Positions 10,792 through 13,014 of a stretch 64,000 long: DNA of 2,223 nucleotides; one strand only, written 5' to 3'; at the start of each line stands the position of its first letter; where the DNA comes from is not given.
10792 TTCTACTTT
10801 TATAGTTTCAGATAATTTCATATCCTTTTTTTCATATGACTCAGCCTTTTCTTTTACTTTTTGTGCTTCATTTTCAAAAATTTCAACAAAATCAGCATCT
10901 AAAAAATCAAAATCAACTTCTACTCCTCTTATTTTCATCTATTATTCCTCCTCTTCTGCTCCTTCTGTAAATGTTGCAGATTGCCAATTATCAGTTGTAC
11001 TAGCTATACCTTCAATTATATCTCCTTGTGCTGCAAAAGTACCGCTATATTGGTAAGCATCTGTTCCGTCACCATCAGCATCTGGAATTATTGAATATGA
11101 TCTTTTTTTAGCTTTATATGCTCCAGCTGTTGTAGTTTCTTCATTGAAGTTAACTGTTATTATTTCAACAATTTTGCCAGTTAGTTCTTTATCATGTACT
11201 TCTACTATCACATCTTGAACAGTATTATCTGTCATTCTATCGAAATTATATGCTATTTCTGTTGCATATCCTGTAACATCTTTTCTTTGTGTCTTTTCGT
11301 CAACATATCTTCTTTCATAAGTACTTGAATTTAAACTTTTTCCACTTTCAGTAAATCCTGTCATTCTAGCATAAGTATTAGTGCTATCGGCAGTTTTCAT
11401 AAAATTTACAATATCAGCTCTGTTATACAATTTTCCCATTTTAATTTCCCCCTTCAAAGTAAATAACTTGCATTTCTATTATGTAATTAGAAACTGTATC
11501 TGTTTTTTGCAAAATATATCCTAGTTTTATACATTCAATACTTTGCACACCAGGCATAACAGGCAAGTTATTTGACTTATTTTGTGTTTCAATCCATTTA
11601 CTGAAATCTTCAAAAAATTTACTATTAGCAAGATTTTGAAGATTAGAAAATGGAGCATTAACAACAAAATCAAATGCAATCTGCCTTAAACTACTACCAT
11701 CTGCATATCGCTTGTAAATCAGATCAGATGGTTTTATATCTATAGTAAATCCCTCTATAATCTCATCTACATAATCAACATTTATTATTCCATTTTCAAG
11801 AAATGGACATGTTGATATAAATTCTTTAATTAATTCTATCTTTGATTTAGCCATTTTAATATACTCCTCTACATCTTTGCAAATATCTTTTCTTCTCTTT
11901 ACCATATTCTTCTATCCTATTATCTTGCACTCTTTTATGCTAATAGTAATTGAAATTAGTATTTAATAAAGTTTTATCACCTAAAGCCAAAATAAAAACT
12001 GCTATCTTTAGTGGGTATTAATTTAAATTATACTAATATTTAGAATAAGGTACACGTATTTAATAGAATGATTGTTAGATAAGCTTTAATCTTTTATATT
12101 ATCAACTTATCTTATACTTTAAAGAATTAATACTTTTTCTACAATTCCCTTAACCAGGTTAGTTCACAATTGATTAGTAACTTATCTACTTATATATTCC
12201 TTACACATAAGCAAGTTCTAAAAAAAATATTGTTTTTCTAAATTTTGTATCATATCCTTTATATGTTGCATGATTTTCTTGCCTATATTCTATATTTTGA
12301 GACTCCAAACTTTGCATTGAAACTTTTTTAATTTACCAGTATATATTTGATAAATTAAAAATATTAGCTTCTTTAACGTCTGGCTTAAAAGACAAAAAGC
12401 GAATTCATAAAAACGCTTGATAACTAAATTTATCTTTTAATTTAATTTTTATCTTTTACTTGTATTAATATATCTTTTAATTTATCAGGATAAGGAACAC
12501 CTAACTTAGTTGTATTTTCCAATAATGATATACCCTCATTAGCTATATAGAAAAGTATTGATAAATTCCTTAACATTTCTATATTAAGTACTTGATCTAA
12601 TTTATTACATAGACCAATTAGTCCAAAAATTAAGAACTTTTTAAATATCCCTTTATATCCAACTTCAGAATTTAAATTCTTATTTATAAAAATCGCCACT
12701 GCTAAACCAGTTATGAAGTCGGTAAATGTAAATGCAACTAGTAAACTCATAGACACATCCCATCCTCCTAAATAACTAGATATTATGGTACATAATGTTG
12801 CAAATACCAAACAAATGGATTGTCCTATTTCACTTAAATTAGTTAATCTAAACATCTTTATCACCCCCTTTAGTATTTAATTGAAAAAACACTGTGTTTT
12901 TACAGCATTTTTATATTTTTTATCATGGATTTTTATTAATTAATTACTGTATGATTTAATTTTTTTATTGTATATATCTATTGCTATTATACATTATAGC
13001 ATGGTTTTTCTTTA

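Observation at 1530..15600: Head-less, integrase-less siphovirus-type tail cluster with intact switch and lysis genes: candidate F-type (non-contractile) tailocin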

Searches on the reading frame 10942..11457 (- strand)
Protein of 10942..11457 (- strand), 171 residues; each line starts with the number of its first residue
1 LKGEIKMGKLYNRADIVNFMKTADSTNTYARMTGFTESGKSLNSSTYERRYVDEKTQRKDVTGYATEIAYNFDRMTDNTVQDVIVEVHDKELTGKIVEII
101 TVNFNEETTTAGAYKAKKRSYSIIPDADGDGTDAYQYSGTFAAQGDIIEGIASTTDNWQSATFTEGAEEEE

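Call 6: search_protein_families(library=pfam, max_evalue=0.01, proteins=[window:10942-11457:-])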
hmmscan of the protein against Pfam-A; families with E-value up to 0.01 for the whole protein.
window:10942-11457:- (171 aa): 0 families

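Call 7: search_protein_families(library=phrogs, max_evalue=0.001, proteins=[window:10942-11457:-])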
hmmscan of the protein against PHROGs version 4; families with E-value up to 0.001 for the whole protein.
window:10942-11457:- (171 aa): 1 family
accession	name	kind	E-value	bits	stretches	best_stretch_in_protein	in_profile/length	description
phrog_3099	-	unknown function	4.5e-37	128.7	1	6-170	3-170/171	-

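Call 16: find_homologous_proteins(query=window:10942-11457:-)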
Query window:10942-11457:- (171 aa): 269 proteins with E <= 0.001 among 298 candidates; the best 120 are listed.
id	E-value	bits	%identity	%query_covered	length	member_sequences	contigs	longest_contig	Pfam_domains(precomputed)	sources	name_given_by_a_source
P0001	7.1e-97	340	96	96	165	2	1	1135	-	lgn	-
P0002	1.1e-81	290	83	96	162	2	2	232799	-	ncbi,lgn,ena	-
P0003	1.1e-74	267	76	94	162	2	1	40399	-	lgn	-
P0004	4.6e-73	262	76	95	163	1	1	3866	-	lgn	-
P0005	1.3e-70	254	72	95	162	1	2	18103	-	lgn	-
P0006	1.7e-69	251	75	92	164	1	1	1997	-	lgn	-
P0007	1.2e-67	245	72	92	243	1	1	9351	-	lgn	-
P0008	2.3e-67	244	68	95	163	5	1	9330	-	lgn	-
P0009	2.4e-65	237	70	95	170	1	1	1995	-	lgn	-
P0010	3.0e-65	237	66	95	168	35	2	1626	-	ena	-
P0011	2.5e-64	234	70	92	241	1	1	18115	-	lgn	-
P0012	2.8e-64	234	67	92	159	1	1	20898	-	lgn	-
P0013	3.1e-64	234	67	91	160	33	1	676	-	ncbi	-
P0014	3.8e-64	233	68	91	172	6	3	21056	-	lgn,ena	-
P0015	5.3e-64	233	67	91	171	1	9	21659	-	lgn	-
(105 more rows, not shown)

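Call 18: find_related_loci(query=A1, collection=genome_contigs, flank=10000)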
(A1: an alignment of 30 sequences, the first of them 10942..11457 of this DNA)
Query A1 (171 aa) in genome_contigs; peptide patterns used: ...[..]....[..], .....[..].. (x = any residue, [..] = any of these).
54 stretches matched a pattern; 13 encode a relative of the query (tblastn E <= 1e-3); 13 distinct loci.
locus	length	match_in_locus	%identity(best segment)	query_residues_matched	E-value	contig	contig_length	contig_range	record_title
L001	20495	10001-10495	82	4-170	1e-90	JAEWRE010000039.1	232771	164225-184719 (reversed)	MAG: Bacillota bacterium isolate OH_SBrB_46 k127_704821, whole genome shotgun sequence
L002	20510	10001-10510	65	2-164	2e-71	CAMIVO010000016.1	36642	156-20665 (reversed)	MAG: uncultured Clostridia bacterium isolate SRR12081302_bin.2_metaWRAP_v1.3_MAG genome assembly, contig: ERZ12289775.15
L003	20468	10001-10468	67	9-164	6e-71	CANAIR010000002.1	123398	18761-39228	MAG TPA_asm: uncultured Clostridium sp. isolate SRR15194757_bin.8_metawrap_v1.3_MAG genome assembly, contig: NODE_85_len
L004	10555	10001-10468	60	5-163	2e-63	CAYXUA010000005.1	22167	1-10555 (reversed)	MAG TPA_asm: uncultured Clostridium sp. isolate SRP350583_co1_585 genome assembly, contig: NODE_4011_length_22167_cov_56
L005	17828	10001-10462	63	9-163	3e-61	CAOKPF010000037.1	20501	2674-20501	MAG TPA_asm: uncultured Clostridium sp. isolate SRR17684615_bin.9_metawrap_v1.3_MAG genome assembly, contig: NODE.3268_l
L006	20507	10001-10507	58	4-168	7e-61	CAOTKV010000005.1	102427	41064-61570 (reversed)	MAG TPA_asm: uncultured Clostridia bacterium isolate MGBC114438 genome assembly, contig: MGBC114438.5, whole genome shot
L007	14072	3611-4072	59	9-166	4e-58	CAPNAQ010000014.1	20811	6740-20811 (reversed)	MAG TPA_asm: uncultured Clostridia bacterium isolate MGBC107383 genome assembly, contig: MGBC107383.14, whole genome sho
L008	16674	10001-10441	61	4-152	2e-56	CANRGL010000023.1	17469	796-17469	MAG: uncultured Clostridia bacterium isolate Lapin-022__bin75 genome assembly, contig: Lapin-022__NODE_3178_length_17469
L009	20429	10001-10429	59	8-152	5e-55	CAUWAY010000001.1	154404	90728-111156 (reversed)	MAG: uncultured Clostridia bacterium isolate ERS329817__bin34 genome assembly, contig: ERS329817_NODE_60_length_154404_c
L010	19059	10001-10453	58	2-152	4e-54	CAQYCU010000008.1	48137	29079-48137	MAG TPA_asm: uncultured Clostridia bacterium isolate MGBC129337 genome assembly, contig: MGBC129337.8, whole genome shot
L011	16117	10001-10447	57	2-152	2e-53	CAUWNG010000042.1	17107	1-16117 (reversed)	MAG: uncultured Clostridia bacterium isolate SRS15956990__bin20 genome assembly, contig: SRS15956990_NODE_2454_length_17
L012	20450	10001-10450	50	9-164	4e-45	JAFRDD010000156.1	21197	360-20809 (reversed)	MAG: Clostridia bacterium isolate RGIG2387 Goat_Ileum-4__c323794, whole genome shotgun sequence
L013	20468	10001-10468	40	9-163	3e-32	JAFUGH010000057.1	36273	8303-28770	MAG: Clostridia bacterium isolate RGIG4468 Roe_deer_Omasum-5__c147638, whole genome shotgun sequence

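Call 21: search_protein_families(library=pfam, max_evalue=0.001, proteins=[L003:2484-3797:+, L003:3808-5196:+, L003:5200-5847:+, L003:6796-7395:+, L003:7417-8406:+, L009:1663-2889:+, L009:2894-4330:+, L009:4481-6208:+, L009:7260-8423:+, L003:8420-8797:+])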
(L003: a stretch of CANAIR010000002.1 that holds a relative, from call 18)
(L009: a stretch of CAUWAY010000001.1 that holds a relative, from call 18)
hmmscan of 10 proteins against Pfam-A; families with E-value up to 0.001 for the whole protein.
L003:2484-3797:+ (437 aa): 2 families
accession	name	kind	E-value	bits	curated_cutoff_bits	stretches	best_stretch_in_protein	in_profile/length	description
PF03237.21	Terminase_6N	-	2.4e-14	53.9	22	1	40-238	4-209/215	Terminase large subunit, T4likevirus-type, N-terminal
PF04466.19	Terminase_3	-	6.3e-08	32.8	23.2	1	37-214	6-185/201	Phage terminase large subunit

L003:3808-5196:+ (462 aa): 0 families

L003:5200-5847:+ (215 aa): 1 family
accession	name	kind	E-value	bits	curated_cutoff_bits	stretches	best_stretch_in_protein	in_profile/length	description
PF06152.16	Phage_min_cap2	-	5.1e-51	174.1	26.3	1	2-213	1-217/366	Phage minor capsid protein 2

L003:6796-7395:+ (199 aa): 1 family
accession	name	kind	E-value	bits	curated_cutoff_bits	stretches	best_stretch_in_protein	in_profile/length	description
PF06810.17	Phage_scaffold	-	1.1e-31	110.5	35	1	1-167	1-167/170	Phage capsid assembly scaffolding protein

L003:7417-8406:+ (329 aa): 1 family
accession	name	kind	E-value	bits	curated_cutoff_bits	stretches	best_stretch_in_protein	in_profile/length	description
PF25209.1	Phage_capsid_4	-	2.2e-12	48.3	27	1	24-214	25-180/262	Phage capsid protein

L009:1663-2889:+ (408 aa): 2 families
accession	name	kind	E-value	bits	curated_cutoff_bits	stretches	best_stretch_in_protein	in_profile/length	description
PF03237.21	Terminase_6N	-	1.9e-10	41.2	22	1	23-214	4-209/215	Terminase large subunit, T4likevirus-type, N-terminal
PF04466.19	Terminase_3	-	7.9e-07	29.3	23.2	1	39-192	22-188/201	Phage terminase large subunit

L009:2894-4330:+ (478 aa): 1 family
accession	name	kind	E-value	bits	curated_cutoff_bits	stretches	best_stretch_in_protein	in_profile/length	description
PF05133.19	SPP1_portal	-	4.8e-18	65.8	25.5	1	23-470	14-415/416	Phage portal protein, SPP1 Gp6-like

L009:4481-6208:+ (575 aa): 1 family
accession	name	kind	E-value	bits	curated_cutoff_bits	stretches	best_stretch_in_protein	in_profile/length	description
PF06152.16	Phage_min_cap2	-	7.6e-82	275.6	26.3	1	2-357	1-364/366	Phage minor capsid protein 2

L009:7260-8423:+ (387 aa): 1 family
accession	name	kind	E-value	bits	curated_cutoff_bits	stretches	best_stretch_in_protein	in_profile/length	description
PF05065.19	Phage_capsid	-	6.9e-29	101.5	24.2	1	13-278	4-270/280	Phage capsid family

L003:8420-8797:+ (125 aa): 0 families

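Call 22: search_protein_families(library=pfam, max_evalue=0.001, proteins=[L001:4691-5314:+, L001:5354-5827:+, L001:11533-12756:+, L001:19512-20267:-, L001:42-929:+, L001:1361-1990:+, L001:4105-4452:+])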
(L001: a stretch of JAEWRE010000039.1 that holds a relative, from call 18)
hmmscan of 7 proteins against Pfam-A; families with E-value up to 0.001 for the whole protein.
L001:4691-5314:+ (207 aa): 7 families
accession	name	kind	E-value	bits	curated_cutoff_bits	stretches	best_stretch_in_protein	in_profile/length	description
PF01381.28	HTH_3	-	1.8e-18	66.8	23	1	8-61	2-55/55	Helix-turn-helix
PF12844.13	HTH_19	-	1.1e-10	41.7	30.2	1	6-65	3-62/64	Helix-turn-helix domain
PF13560.12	HTH_31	-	3.2e-07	31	27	1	3-61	2-61/64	Helix-turn-helix domain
PF07022.19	Phage_CI_repr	-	6.7e-05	23.6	22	1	12-62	8-58/65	Bacteriophage CI repressor helix-turn-helix domain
PF22495.2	HTH_92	-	7e-05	22.5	27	0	9-43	2-36/45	RsaL-like HTH domain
PF13443.12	HTH_26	-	0.00033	21.3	22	1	7-57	2-53/63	Cro/C1-type HTH DNA-binding domain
PF14549.12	P22_Cro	-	0.00067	19.8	30.2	0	17-44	11-36/60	DNA-binding transcriptional regulator Cro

L001:5354-5827:+ (157 aa): 0 families

L001:11533-12756:+ (407 aa): 1 family
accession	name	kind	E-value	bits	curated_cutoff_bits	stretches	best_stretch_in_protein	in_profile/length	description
PF01594.21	AI-2E_transport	-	0.00016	21.4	34.3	0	173-260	63-146/327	AI-2E family transporter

L001:19512-20267:- (251 aa): 7 families
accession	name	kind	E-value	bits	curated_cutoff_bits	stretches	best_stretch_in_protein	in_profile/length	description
PF13561.12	adh_short_C2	-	7e-57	193.2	27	1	23-249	6-234/236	Enoyl-(Acyl carrier protein) reductase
PF00106.31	adh_short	-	1.5e-49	168.6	26.6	1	14-197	1-187/195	short chain dehydrogenase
PF08659.16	KR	-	5.5e-14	52.9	22.6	1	16-166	3-156/180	KR domain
PF01370.27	Epimerase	-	2.1e-06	27.8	20.9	1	16-83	1-63/240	NAD dependent epimerase/dehydratase family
PF16363.11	GDP_Man_Dehyd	-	1.3e-05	25.2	27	1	17-84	1-75/332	GDP-mannose 4,6 dehydratase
PF02719.21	Polysacc_synt_2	-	0.00054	19.7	20.2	1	17-84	2-77/293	Polysaccharide biosynthesis protein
PF01073.25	3Beta_HSD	-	0.00062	19.3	22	1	17-111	1-94/280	3-beta hydroxysteroid dehydrogenase/isomerase family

L001:42-929:+ (295 aa): 1 family
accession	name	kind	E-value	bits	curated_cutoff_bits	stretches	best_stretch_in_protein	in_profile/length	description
PF09587.15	PGA_cap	-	5.2e-30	105.2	27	1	2-202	43-253/255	Bacterial capsule synthesis protein PGA_cap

L001:1361-1990:+ (209 aa): 0 families

L001:4105-4452:+ (115 aa): 0 families

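Call 23: search_solved_structures(query=window:10942-11457:-, max_evalue=1)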
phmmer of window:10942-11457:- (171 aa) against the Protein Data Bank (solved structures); distinct sequences matched with E-value up to 1: 6.
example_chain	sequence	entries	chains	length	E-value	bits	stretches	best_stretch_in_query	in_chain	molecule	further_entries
11ok_A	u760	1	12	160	4.7e-10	42.8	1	12-166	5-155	Phage tail tube protein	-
4c8q_D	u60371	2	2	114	0.11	15.7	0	143-168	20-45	U6 SNRNA-ASSOCIATED SM-LIKE PROTEIN LSM4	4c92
4m77_G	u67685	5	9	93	0.21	14.7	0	143-168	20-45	U6 snRNA-associated Sm-like protein LSm4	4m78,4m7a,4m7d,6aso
5vsu_D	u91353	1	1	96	0.24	14.6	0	143-168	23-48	U6 snRNA-associated Sm-like protein LSm4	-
3jcm_h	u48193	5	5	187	0.36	14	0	144-168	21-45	U6 snRNA-associated Sm-like protein LSm4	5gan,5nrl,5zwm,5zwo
4m75_G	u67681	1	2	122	0.5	13.5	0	143-168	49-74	U6 snRNA-associated Sm-like protein Lsm4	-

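Call 27: search_solved_structures(query=A1, max_evalue=1, show_alignments=2)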
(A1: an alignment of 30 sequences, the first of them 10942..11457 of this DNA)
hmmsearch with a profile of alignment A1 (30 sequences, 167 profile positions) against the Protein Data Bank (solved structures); distinct sequences matched with E-value up to 1: 9.
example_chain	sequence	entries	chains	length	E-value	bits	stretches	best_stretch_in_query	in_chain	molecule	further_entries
11ok_A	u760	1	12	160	1.4e-11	47.4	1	10-161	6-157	Phage tail tube protein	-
3c73_A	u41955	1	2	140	0.42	13.4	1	91-136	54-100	Thiol-disulfide oxidoreductase resA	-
2h1g_A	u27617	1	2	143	0.44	13.3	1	91-136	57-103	Thiol-disulfide oxidoreductase resA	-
2h1a_A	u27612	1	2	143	0.44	13.3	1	91-136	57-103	Thiol-disulfide oxidoreductase resA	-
2h19_A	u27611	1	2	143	0.45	13.3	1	91-136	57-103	Thiol-disulfide oxidoreductase resA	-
2h1b_A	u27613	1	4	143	0.45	13.3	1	91-136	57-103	Thiol-disulfide oxidoreductase resA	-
1st9_A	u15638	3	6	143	0.45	13.3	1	91-136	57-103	Thiol-disulfide oxidoreductase resA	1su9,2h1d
3c71_A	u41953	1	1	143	0.45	13.3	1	91-136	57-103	Thiol-disulfide oxidoreductase resA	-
2f9s_A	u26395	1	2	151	0.5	13.1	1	91-136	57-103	Thiol-disulfide oxidoreductase resA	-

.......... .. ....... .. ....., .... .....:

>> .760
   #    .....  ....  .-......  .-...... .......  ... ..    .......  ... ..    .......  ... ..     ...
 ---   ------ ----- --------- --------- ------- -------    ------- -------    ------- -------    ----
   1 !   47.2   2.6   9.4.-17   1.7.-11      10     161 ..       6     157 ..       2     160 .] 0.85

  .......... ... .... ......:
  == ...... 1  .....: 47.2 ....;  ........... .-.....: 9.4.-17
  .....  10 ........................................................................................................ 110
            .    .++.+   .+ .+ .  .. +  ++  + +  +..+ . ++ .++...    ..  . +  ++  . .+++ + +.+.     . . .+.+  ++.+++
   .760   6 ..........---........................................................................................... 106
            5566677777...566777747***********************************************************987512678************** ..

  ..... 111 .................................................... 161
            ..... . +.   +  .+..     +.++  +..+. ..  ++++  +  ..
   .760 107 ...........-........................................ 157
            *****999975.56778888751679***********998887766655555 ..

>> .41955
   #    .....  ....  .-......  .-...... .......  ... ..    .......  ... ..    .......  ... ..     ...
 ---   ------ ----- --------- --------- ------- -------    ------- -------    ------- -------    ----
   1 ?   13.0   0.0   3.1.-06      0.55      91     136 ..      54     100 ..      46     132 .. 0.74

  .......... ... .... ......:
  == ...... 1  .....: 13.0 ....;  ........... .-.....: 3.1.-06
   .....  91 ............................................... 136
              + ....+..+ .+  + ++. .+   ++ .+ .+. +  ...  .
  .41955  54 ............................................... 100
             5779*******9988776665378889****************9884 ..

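Call 39: search_protein_families(library=ncbifam, max_evalue=0.01, proteins=[window:10942-11457:-])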
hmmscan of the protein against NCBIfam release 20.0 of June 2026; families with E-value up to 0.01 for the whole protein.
window:10942-11457:- (171 aa): 1 family
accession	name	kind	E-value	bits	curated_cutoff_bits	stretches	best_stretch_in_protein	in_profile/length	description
NF047353.1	tube_lmo2291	equivalog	0.0045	17.1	27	0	20-98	9-90/135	phage tail tube protein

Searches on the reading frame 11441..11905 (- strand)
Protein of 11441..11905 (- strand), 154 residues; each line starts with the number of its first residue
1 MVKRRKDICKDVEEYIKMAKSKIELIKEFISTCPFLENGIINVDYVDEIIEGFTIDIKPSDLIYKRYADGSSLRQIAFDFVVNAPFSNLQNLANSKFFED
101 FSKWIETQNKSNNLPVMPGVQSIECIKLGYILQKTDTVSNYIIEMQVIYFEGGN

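Call 6: search_protein_families(library=pfam, max_evalue=0.01, proteins=[window:11441-11905:-])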
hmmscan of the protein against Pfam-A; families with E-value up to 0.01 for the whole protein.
window:11441-11905:- (154 aa): 0 families

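Call 7: search_protein_families(library=phrogs, max_evalue=0.001, proteins=[window:11441-11905:-])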
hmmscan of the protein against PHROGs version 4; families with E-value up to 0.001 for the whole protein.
window:11441-11905:- (154 aa): 2 families
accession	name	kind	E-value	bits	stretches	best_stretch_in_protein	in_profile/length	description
phrog_3266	-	connector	1.5e-30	106.9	1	21-151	2-140/142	tail completion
phrog_556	-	head and packaging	1.3e-15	58.8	1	4-149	145-294/295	minor head protein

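Call 25: search_solved_structures(query=window:11441-11905:-, max_evalue=1)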
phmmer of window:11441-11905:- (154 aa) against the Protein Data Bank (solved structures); distinct sequences matched with E-value up to 1: 0.

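Call 39: search_protein_families(library=ncbifam, max_evalue=0.01, proteins=[window:11441-11854:-])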
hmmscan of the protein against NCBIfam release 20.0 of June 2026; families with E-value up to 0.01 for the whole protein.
window:11441-11854:- (137 aa): 0 families

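Call 64: search_solved_structures(query=A5, max_evalue=10)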
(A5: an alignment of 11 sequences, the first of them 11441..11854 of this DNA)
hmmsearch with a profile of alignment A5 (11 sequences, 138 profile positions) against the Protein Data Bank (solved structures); distinct sequences matched with E-value up to 10: 2.
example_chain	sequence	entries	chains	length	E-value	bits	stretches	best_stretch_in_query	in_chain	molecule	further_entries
3le5_A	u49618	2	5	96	0.34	13.8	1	80-117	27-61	Phosphotransferase system, HPr-related proteins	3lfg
3le1_A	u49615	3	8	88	0.64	13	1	80-117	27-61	Phosphotransferase system, HPr-related proteins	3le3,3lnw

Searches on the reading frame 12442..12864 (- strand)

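Call 6: search_protein_families(library=pfam, max_evalue=0.01, proteins=[window:12442-12864:-])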
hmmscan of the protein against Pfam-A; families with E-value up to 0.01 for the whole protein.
window:12442-12864:- (140 aa): 1 family
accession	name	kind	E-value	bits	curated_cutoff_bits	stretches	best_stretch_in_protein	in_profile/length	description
PF05105.17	Phage_holin_4_1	-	4.3e-34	117.5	22.2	1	27-138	2-116/116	Bacteriophage holin family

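Call 8: search_protein_families(library=phrogs, max_evalue=0.001, proteins=[window:12442-12864:-])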
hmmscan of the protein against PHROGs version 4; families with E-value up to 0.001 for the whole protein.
window:12442-12864:- (140 aa): 3 families
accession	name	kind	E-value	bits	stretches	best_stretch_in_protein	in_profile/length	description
phrog_199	-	lysis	6.3e-23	82.3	1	15-139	6-130/545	holin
phrog_16802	-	unknown function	6.1e-14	52.6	1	95-139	16-60/74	-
phrog_21233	-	unknown function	2.7e-12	47.6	1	16-81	7-71/72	-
